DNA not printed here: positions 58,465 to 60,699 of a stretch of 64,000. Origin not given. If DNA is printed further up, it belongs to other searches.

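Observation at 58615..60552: Double-FecR protein with paired-cysteine motifs after each FecR block and a long unassigned C-terminal region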

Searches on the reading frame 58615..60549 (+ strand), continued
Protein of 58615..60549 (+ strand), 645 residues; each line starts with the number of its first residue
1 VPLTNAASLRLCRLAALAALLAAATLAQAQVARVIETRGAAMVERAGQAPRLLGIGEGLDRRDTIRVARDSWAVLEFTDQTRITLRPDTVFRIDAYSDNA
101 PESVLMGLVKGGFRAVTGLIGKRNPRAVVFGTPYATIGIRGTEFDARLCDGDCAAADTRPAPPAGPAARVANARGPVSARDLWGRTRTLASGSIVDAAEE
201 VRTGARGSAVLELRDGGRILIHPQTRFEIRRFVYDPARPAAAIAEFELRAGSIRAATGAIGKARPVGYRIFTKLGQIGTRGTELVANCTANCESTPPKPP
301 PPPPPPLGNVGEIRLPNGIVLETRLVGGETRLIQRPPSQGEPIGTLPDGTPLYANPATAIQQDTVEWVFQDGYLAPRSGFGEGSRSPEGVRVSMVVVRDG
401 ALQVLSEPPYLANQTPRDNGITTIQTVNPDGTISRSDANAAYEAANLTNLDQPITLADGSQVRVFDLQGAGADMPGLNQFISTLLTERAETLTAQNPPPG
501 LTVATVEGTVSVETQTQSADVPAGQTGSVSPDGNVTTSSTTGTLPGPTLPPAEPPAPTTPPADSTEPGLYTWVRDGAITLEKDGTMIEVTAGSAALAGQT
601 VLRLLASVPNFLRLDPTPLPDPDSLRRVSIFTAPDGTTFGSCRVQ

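Call 31: find_related_loci(query=A1, collection=genome_contigs, flank=10000)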
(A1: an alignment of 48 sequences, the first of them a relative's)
Query A1 (645 aa) in genome_contigs; peptide patterns used: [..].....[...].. (x = any residue, [..] = any of these).
472 stretches matched a pattern; 453 encode a relative of the query (tblastn E <= 1e-3); the best 80 are kept; 80 distinct loci.
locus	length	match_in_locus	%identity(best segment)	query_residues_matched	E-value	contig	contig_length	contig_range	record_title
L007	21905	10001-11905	69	1-492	2e-180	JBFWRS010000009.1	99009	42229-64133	MAG: Burkholderiales bacterium isolate CA_2019_TPBF_211 NODE_1880_length_99009_cov_12.787787_TPBF, whole genome shotgun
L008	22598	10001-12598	55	27-644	2e-80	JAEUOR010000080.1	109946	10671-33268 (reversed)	MAG: Burkholderiales bacterium isolate new MAG-204 k141_1017131, whole genome shotgun sequence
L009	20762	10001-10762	54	27-385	2e-73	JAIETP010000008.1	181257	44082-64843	MAG: Burkholderiales bacterium isolate time.spades.CONCOCT.2.5kb_015 c_000000000007, whole genome shotgun sequence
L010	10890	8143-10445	50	20-645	2e-71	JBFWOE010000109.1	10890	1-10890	MAG: Burkholderiales bacterium isolate CA_2019_TPBF_129 NODE_25192_length_10890_cov_4.557744_TPBF, whole genome shotgun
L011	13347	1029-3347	48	3-645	3e-70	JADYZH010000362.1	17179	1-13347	MAG: Sulfuritalea sp. isolate SJ561 c_000001922951, whole genome shotgun sequence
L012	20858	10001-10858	48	9-295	5e-70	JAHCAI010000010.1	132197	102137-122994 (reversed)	MAG: Burkholderiales bacterium isolate ACE_PRO63 PRO63_10, whole genome shotgun sequence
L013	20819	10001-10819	51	27-372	2e-69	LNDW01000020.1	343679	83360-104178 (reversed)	MAG: Betaproteobacteria bacterium Ga0077527 Ga0077527_119.1, whole genome shotgun sequence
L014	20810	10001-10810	50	19-385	1e-67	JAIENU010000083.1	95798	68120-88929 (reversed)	MAG: Burkholderiales bacterium isolate co.spades.DASTOOL.1kb_049 c_000000444436, whole genome shotgun sequence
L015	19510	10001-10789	50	31-288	1e-65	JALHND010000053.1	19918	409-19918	MAG: Burkholderiales bacterium isolate Bin_52_4 c_000000011121, whole genome shotgun sequence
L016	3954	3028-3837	49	14-297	2e-64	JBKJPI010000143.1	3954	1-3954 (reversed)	MAG: Burkholderiales bacterium isolate ant_bin.453 k117_6288509, whole genome shotgun sequence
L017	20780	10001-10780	47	27-285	4e-61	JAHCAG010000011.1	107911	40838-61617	MAG: Burkholderiales bacterium isolate ACE_PRO61 PRO61_11, whole genome shotgun sequence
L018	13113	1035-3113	48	27-645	8e-61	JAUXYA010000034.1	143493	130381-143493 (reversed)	MAG: Burkholderiales bacterium isolate C18_concoct.bin.105 C18_k141_117334, whole genome shotgun sequence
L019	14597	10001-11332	45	31-643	2e-56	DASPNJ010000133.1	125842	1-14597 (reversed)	MAG TPA_asm: Burkholderiales bacterium isolate SMAG_U12118 k141_223300, whole genome shotgun sequence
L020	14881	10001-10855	43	1-300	2e-54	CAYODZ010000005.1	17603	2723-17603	MAG TPA_asm: uncultured Gammaproteobacteria bacterium isolate binchicken_co31_113 genome assembly, contig: k141_2825846,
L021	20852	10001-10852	43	10-294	2e-53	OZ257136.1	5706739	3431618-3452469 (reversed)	MAG: Gammaproteobacteria bacterium isolate 9b6e0e2b-a66d-4ea8-b25a-e015b4890f72 genome assembly, chromosome: 1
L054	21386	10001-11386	35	11-643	1e-47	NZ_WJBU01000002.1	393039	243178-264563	Caenimonas koreensis DSM 17982 strain EMB320 Scaffold2_1, whole genome shotgun sequence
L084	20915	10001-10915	39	6-299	6e-46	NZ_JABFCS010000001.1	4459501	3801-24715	Ramlibacter montanisoli strain B156 1, whole genome shotgun sequence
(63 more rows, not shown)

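Call 34: search_protein_families(library=pfam, proteins=[L021:8382-9995:+, L021:11317-18630:+, L054:5365-9378:+, L054:9378-9830:+, L084:8534-9421:+, L084:13291-14262:+, L084:14297-15313:+, L084:15750-17516:+, L084:11494-13068:+], max_evalue=0.001)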
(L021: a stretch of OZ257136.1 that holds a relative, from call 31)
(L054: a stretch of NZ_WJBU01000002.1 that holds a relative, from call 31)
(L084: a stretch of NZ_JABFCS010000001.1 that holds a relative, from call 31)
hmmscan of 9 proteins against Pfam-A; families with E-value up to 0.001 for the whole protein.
L021:8382-9995:+ (538 aa): 2 families
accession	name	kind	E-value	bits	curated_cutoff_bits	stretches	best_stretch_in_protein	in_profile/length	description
PF03865.19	ShlB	-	1.8e-25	90.5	22.7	1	186-498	7-310/311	Haemolysin secretion/activation protein ShlB/FhaC/HecB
PF08479.16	POTRA_2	-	7.2e-12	45.4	24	1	43-115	2-74/76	POTRA domain, ShlB-type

L021:11317-18630:+ (2438 aa): 2 families
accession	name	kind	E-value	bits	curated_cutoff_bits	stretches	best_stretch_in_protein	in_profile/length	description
PF18888.5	DUF5650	-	2.1e-198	642.6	25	23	1568-1618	4-54/55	Repeat of unknown function (DUF5650)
PF05860.19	TPS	-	7.5e-24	85.4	33.5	1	30-272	3-240/252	TPS secretion domain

L054:5365-9378:+ (1338 aa): 9 families
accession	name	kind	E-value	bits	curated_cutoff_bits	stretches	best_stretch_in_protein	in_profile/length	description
PF12447.13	DUF3683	-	3.9e-51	172.4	27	1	57-174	2-113/114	Protein of unknown function (DUF3683)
PF02913.24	FAD-oxidase_C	-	2.5e-25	90.1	21.2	2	704-810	138-248/248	FAD linked oxidases, C-terminal domain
PF11880.13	DUF3400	-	7e-21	74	25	1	1291-1338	1-45/45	Domain of unknown function (DUF3400)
PF01565.28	FAD_binding_4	-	9.2e-21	74.4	26.4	1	224-369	3-138/139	FAD binding domain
PF02754.22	CCG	-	2.1e-13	50.6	20.6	2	1066-1155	1-84/85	Cysteine-rich domain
PF13183.11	Fer4_8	-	1.2e-07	32.6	27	1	856-935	2-68/68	4Fe-4S dicluster domain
PF14697.11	Fer4_21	-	0.00024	21.6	35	0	909-933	29-53/59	4Fe-4S dicluster domain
PF12838.12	Fer4_7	-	0.00037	21.4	27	0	859-935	2-52/52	4Fe-4S dicluster domain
PF13237.11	Fer4_10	-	0.00071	19.9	25.5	0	857-932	7-53/53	4Fe-4S dicluster domain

L054:9378-9830:+ (151 aa): 1 family
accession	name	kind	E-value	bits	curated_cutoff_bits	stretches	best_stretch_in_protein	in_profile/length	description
PF01230.28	HIT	-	6.8e-16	59.1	21.5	1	17-100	8-96/98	HIT domain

L084:8534-9421:+ (296 aa): 2 families
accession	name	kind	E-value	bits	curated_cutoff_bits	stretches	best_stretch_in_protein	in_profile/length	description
PF11880.13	DUF3400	-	7.9e-22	77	25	1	249-296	1-45/45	Domain of unknown function (DUF3400)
PF02754.22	CCG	-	1.7e-14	54.1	20.6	2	35-124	1-84/85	Cysteine-rich domain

L084:13291-14262:+ (324 aa): 9 families
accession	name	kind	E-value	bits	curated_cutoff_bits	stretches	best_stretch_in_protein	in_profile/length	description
PF01209.24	Ubie_methyltran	-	1.7e-84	283.3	20.1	1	97-323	5-233/233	ubiE/COQ5 methyltransferase family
PF13649.12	Methyltransf_25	-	7.4e-21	75.1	27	1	143-238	1-97/97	Methyltransferase domain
PF08241.18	Methyltransf_11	-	1.9e-19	70.5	21.2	1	144-242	1-95/95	Methyltransferase domain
PF13847.12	Methyltransf_31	-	2.6e-16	60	27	1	138-300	2-143/145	Methyltransferase domain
PF08242.18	Methyltransf_12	-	1.2e-10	42.5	30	1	144-240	1-98/98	Methyltransferase domain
PF13489.12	Methyltransf_23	-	5.3e-08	33.2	27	1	132-303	14-159/164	Methyltransferase domain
PF20922.3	Anamorsin_N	-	1.6e-05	25.1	27.1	1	201-246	45-91/163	Anamorsin, N-terminal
PF01135.25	PCMT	-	3.5e-05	24.1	20.3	1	134-242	68-171/210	Protein-L-isoaspartate(D-aspartate) O-methyltransferase (PCMT)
PF05148.21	Methyltransf_8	-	0.00052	20.4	27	0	194-246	109-160/219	Hypothetical methyltransferase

L084:14297-15313:+ (339 aa): 1 family
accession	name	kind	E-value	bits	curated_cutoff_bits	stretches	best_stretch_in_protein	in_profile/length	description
PF04280.21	Tim44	-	1.1e-20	74.6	29.6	1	215-337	12-147/147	Tim44-like domain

L084:15750-17516:+ (589 aa): 1 family
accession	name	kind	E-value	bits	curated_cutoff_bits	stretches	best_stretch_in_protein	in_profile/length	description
PF03109.22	ABC1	-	6.3e-73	245.3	22.9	1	157-410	2-244/244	ABC1 atypical kinase-like domain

L084:11494-13068:+ (525 aa): 2 families
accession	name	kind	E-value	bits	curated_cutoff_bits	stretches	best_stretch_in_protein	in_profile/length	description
PF03865.19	ShlB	-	8.1e-31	108.1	22.7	1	173-480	6-310/311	Haemolysin secretion/activation protein ShlB/FhaC/HecB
PF08479.16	POTRA_2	-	0.00071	19.8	24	0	57-104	26-74/76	POTRA domain, ShlB-type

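Call 44: search_solved_structures(query=A1, max_evalue=1, show_alignments=2)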
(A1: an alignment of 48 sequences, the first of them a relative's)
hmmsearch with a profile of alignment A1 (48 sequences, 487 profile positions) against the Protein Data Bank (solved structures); distinct sequences matched with E-value up to 1: 1.
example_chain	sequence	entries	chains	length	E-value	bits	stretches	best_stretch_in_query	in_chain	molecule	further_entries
5ix9_A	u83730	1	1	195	1.2e-06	31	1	171-245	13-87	Antifreeze protein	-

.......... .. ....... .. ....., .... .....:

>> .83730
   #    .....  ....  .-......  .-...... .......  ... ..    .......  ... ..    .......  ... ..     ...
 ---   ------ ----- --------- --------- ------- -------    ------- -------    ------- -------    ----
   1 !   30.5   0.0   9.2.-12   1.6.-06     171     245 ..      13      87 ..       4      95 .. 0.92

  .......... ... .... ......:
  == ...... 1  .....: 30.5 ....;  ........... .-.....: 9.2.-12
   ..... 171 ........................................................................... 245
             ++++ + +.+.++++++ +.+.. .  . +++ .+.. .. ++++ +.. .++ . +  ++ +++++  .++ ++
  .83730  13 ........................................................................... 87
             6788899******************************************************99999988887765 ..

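Call 46: predict_structure(alignment_id=A2)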
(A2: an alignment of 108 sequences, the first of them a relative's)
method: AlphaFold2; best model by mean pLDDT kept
length: 645 residues; sequences in the alignment: 108
mean_pLDDT: 77.6   pTM: 0.61
mean pLDDT of the five models: 77.6, 75.4, 75.0, 74.9, 74.1
residues with pLDDT >= 90: 316; 70-90: 90; 50-70: 149; < 50: 90
segments of 3 or more residues with pLDDT < 50: 306-312, 337-339, 355-392, 410-419, 440-447, 638-645
pLDDT, mean of each block of 10 residues (from residue 1): 67 91 85 95 97 96 97 97 97 95 96 96 95 96 94 86 80 93 86 90 95 96 96 93 96 96 96 96 92 78 53 50 55 52 59 46 39 39 36 55 57 45 57 55 49 59 59 57 64 65 95 97 95 92 72 57 81 95 96 94 91 90 65 51 38
secondary structure, 60 per line:
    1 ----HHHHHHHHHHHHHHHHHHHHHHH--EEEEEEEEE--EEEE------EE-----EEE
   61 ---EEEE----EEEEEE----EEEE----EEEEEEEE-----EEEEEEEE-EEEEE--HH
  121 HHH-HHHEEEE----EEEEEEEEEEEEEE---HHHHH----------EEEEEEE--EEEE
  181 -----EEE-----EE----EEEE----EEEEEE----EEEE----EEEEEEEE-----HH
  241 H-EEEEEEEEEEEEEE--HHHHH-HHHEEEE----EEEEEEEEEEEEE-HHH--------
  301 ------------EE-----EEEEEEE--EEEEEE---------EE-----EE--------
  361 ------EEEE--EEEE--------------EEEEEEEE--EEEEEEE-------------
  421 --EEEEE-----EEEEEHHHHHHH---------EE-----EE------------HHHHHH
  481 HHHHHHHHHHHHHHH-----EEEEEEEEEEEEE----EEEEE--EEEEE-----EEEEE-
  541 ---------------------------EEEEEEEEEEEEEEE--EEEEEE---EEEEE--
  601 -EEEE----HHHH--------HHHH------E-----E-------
elements in order: H5-27 E30-38 E41-44 E58-60 E64-67 E72-77 E82-85 E90-97 E103-110 E112-116 H119-123 E128-131 E136-149 H153-157 E168-174 E177-180 E186-188 E200-203 E208-213 E218-221 E226-233 E243-256 H259-263 E268-271 E276-288 E320-326 E329-334 E367-370 E373-376 E391-398 E401-407 E423-427 E433-437 H438-444 H475-495 E501-513 E518-522 E525-529 E535-539 E568-582 E585-590 E594-598 E602-605 H610-613 H622-625

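Call 49: fold_search(model_id=the predicted structure, library=pdb)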
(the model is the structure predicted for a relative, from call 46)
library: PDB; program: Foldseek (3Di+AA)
matches with E <= 10: 353; with E <= 0.001: 0
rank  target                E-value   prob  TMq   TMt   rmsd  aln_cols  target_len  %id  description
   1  6ovk_R                1.9e-03  1.00  0.13  0.36  11.7       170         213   13  Crystal Structure of the Pseudomonas capeferrum Anti-sigma Regulator PupR C-terminal Cell-surface Signaling Domain in  (released 2020-03-04)
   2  4m0n                  2.9e-03  1.00  0.12  0.35  11.7       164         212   12  Crystal structure of a putative anti-sigma factor (BDI_1681) from Parabacteroides distasonis ATCC 8503 at 1.65 A resolut (released 2013-10-16)
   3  4m0h_B                3.4e-03  1.00  0.12  0.34  11.7       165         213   12  Crystal structure of a putative anti-sigma factor (BDI_1681) from Parabacteroides distasonis ATCC 8503 at 2.50 A resol (released 2013-10-16)
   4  4m0h_A                5.1e-03  1.00  0.12  0.33  12.2       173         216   11  Crystal structure of a putative anti-sigma factor (BDI_1681) from Parabacteroides distasonis ATCC 8503 at 2.50 A resol (released 2013-10-16)
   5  5ix9_MODEL_1_A        6.3e-03  1.00  0.10  0.77   1.0        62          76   24  Cell surface anchoring domain (released 2017-06-28)
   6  9e2g_2B               1.4e-02  0.06  0.08  0.08  29.9       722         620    9  Cryo-EM structure of 48 nm repeat of microtubule doublet from T. brucei flagellum (released 2025-03-12)
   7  7tdz_i                1.7e-02  0.09  0.07  0.05  23.9       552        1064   11  Cryo-EM model of protomer of the cytoplasmic ring of the nuclear pore complex from Xenopus laevis (released 2022-06-22)
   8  8h8b                  3.7e-02  0.02  0.06  0.05  31.1       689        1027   10  Type VI secretion system effector RhsP in its pre-autoproteolysis and monomeric form (released 2023-01-18)
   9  4bxr_B                4.5e-02  0.10  0.08  0.17  22.2       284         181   10  Structure of the wild-type TCP10 domain of Danio rerio CPAP in complex with a peptide of Danio rerio STIL (released 2013-09-25)
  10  4a2l_D                6.9e-02  0.04  0.08  0.08  28.6       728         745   10  Structure of the periplasmic domain of the heparin and heparan sulphate sensing hybrid two component system BT4663 in  (released 2012-05-02)
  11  6rxt_UL               6.9e-02  0.03  0.07  0.06  29.7       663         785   10  Cryo-EM structure of the 90S pre-ribosome (Kre33-Noc4) from Chaetomium thermophilum, state A (released 2019-08-14)
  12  4ld3_A                8.6e-02  0.12  0.09  0.21  13.0       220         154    9  Structural analysis of the microcephaly protein CPAP G-box domain suggests a role in centriole elongation. (released 2013-09-04)
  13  4lkm_A                1.1e-01  0.13  0.05  0.11  17.8       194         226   10  Crystal structure of Plk1 Polo-box domain in complex with PL-74 (released 2013-12-11)
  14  9ijj_x                1.3e-01  0.04  0.08  0.06  31.6       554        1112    8  In situ structure of the central apparatus in mouse sperm axoneme. (released 2025-06-04)
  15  6mf4                  1.5e-01  0.12  0.05  0.11  21.4       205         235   12  Crystal structure of the polo-box domain of Cdc5 from budding yeast. (released 2020-02-19)
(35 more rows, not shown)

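Call 69: find_encoding_contigs(protein=P0033, flank=10000, max_places=2)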
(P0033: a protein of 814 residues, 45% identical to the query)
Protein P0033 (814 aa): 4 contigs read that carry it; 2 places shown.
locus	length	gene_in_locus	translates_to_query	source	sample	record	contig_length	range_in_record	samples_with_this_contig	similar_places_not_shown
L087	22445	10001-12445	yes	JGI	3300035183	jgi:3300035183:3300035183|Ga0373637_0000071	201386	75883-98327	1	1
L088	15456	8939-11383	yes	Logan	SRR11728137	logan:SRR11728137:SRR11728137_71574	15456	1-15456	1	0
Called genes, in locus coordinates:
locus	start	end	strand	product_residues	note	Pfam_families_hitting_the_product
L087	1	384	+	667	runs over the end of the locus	PF00662:Proton_antipo_N, PF00361:Proton_antipo_M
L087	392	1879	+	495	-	PF00361:Proton_antipo_M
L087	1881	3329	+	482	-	PF00361:Proton_antipo_M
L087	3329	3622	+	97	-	PF10993:DUF2818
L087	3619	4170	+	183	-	PF28549:NDPSase_N (weak), PF00293:NUDIX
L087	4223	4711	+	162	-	PF01927:Mut7-C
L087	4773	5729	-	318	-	PF00196:GerE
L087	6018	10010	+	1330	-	PF05860:TPS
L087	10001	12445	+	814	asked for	PF04773:FecR (weak)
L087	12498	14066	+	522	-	PF08479:POTRA_2, PF03865:ShlB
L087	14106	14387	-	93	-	-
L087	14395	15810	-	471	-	PF00282:Pyridoxal_deC, PF00155:Aminotran_1_2 (weak), PF00266:Aminotran_5, PF01212:Beta_elim_lyase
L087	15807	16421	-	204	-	PF13640:2OG-FeII_Oxy_3, PF13661:2OG-FeII_Oxy_4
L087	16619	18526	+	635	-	PF02824:TGS, PF07973:tRNA_SAD, PF00587:tRNA-synt_2b, PF03129:HGTP_anticodon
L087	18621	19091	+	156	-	PF05198:IF3_N, PF00707:IF3_C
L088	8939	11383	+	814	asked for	PF04773:FecR (weak)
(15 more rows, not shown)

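Call 70: find_encoding_contigs(protein=P0021, flank=10000, max_places=2)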
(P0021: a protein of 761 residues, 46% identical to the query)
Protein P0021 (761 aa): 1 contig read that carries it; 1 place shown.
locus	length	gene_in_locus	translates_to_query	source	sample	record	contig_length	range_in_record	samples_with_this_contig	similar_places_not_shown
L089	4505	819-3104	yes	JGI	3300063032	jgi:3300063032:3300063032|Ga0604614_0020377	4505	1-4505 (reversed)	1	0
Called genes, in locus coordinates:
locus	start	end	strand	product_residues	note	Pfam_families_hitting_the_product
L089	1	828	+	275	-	?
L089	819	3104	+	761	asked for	PF04773:FecR (weak)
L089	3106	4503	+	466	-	?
